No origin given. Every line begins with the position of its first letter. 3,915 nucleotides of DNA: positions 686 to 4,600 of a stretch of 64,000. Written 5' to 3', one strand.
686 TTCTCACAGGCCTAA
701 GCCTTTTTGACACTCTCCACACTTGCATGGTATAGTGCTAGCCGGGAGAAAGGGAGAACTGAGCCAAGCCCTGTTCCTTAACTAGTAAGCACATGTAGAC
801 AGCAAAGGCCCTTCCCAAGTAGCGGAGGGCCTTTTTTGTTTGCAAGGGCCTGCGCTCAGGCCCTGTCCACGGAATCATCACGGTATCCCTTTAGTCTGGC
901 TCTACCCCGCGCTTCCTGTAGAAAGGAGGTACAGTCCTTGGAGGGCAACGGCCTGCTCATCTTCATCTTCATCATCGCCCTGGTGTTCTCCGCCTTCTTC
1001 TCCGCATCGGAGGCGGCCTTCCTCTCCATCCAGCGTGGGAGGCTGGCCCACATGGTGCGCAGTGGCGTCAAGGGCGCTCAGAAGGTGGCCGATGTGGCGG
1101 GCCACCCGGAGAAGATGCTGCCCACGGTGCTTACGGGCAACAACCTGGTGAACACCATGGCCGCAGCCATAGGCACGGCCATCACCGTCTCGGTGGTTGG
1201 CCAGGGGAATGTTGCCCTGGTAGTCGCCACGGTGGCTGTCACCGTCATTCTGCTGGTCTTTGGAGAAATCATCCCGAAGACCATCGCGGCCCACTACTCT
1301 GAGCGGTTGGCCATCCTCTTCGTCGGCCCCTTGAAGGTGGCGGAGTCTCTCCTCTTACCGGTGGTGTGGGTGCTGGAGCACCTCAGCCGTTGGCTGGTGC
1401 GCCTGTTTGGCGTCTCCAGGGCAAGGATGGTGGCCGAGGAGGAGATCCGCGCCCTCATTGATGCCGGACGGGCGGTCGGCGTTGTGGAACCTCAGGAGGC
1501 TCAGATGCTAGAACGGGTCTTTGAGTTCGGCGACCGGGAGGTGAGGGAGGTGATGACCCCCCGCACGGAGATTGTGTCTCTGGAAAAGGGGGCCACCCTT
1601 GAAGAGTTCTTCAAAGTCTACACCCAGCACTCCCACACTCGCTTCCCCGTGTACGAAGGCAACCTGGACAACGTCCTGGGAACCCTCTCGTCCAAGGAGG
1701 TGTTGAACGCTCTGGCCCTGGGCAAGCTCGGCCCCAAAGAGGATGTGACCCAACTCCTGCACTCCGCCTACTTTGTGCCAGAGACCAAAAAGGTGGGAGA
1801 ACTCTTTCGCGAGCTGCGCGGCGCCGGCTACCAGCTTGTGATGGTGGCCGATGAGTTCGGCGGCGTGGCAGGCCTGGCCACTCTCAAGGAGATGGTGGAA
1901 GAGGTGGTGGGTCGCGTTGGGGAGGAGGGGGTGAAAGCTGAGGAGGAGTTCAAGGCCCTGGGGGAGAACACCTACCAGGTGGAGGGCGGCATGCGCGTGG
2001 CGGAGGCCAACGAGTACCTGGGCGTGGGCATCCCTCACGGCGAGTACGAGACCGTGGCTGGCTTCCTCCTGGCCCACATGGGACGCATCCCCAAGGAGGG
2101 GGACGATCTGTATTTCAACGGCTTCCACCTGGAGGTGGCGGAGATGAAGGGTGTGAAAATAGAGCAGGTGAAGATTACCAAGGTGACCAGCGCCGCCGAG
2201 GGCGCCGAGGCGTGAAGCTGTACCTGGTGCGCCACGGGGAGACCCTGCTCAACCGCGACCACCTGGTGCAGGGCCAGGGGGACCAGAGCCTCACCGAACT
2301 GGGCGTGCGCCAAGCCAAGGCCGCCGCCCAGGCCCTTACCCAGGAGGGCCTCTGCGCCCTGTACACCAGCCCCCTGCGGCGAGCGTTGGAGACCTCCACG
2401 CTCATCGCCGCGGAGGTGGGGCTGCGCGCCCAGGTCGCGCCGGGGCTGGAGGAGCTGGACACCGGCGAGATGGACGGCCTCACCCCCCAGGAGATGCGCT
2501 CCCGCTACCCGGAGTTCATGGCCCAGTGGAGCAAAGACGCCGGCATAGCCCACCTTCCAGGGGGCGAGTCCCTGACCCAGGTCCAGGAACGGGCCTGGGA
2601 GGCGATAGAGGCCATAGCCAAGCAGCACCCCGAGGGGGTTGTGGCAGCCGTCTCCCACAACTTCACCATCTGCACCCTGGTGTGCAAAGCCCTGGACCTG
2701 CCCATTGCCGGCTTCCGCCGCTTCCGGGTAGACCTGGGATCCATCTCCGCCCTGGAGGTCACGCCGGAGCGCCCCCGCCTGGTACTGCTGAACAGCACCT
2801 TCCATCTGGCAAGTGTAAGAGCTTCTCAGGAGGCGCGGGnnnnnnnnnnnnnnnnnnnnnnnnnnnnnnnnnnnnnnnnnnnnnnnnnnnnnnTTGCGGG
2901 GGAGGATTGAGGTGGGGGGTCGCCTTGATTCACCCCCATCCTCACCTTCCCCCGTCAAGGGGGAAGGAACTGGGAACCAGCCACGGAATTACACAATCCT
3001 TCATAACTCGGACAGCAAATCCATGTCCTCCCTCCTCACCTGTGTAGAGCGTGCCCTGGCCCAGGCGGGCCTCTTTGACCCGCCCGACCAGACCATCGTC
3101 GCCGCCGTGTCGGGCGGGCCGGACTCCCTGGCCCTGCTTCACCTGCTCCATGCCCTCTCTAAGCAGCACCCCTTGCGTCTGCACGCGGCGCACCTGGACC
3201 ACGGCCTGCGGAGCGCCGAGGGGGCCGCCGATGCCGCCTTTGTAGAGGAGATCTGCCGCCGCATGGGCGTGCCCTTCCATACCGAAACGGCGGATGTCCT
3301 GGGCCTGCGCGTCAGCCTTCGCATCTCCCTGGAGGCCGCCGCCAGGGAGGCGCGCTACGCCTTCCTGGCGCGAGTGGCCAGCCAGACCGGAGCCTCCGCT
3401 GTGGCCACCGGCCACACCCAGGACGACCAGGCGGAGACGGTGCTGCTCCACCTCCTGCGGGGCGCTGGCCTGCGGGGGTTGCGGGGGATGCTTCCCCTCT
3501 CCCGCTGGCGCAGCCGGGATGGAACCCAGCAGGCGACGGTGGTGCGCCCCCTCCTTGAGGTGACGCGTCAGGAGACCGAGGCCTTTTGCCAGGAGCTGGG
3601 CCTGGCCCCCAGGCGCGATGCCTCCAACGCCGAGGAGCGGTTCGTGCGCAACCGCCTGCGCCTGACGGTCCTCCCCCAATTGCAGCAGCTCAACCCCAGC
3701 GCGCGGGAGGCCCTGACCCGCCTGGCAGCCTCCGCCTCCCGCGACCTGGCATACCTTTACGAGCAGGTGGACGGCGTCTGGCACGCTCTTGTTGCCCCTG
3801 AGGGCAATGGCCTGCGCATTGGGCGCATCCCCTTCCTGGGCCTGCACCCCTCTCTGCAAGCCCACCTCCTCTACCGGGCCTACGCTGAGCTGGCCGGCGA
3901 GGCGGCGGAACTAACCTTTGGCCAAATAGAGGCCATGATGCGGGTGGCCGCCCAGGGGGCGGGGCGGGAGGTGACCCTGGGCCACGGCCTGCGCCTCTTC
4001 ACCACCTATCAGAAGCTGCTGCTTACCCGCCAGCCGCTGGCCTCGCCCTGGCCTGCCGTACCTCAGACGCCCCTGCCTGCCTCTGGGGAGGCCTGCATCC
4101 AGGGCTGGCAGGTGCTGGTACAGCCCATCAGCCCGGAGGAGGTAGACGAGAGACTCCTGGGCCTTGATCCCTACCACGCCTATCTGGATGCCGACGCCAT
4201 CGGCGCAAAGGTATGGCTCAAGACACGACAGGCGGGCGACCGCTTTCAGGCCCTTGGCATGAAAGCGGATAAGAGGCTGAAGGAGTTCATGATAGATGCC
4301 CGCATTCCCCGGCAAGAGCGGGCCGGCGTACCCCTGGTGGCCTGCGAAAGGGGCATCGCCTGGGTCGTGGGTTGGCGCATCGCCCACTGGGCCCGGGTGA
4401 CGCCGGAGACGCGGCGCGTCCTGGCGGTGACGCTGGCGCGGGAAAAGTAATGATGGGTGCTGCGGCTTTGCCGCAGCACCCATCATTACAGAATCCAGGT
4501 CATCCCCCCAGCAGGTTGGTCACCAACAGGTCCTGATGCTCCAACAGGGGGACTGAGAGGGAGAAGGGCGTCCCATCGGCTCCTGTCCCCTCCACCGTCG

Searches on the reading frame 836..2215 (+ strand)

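Call 71: search_protein_families(library=pfam, proteins=[window:836-2215:+])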
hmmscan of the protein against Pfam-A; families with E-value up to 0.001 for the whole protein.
window:836-2215:+ (459 aa): 3 families
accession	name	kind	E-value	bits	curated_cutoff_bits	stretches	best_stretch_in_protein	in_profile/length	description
PF01595.25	CNNM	-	3.5e-51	173.9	28.4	1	43-221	1-181/181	Cyclin M transmembrane N-terminal domain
PF03471.22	CorC_HlyC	-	8.6e-22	77.4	27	1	375-450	3-80/81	Transporter associated domain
PF00571.33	CBS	-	4.2e-11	43.5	24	1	236-294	1-56/57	CBS domain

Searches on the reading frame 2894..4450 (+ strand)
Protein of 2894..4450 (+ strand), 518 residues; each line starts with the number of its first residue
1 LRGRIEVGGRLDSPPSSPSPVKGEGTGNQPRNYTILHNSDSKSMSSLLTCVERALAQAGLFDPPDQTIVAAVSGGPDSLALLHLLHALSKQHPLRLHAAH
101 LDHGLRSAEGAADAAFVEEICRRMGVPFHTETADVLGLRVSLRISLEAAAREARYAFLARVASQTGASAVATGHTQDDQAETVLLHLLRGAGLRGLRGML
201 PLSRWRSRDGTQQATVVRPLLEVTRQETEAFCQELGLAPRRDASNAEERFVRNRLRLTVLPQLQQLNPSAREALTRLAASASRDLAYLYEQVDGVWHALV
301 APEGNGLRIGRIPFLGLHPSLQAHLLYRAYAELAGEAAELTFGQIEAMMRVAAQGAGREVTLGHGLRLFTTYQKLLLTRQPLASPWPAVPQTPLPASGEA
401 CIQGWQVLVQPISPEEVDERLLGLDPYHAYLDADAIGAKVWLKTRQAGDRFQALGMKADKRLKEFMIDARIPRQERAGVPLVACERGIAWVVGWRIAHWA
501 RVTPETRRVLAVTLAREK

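Call 71: search_protein_families(library=pfam, proteins=[window:2894-4450:+])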
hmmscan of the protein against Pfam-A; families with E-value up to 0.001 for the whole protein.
window:2894-4450:+ (518 aa): 2 families
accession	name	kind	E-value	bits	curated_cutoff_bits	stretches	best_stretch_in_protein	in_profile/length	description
PF01171.26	ATP_bind_3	-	9e-51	172.6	27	1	68-256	2-180/182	PP-loop family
PF11734.13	TilS_C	-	9.1e-13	47.8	22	1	442-500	3-61/74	TilS substrate C-terminal domain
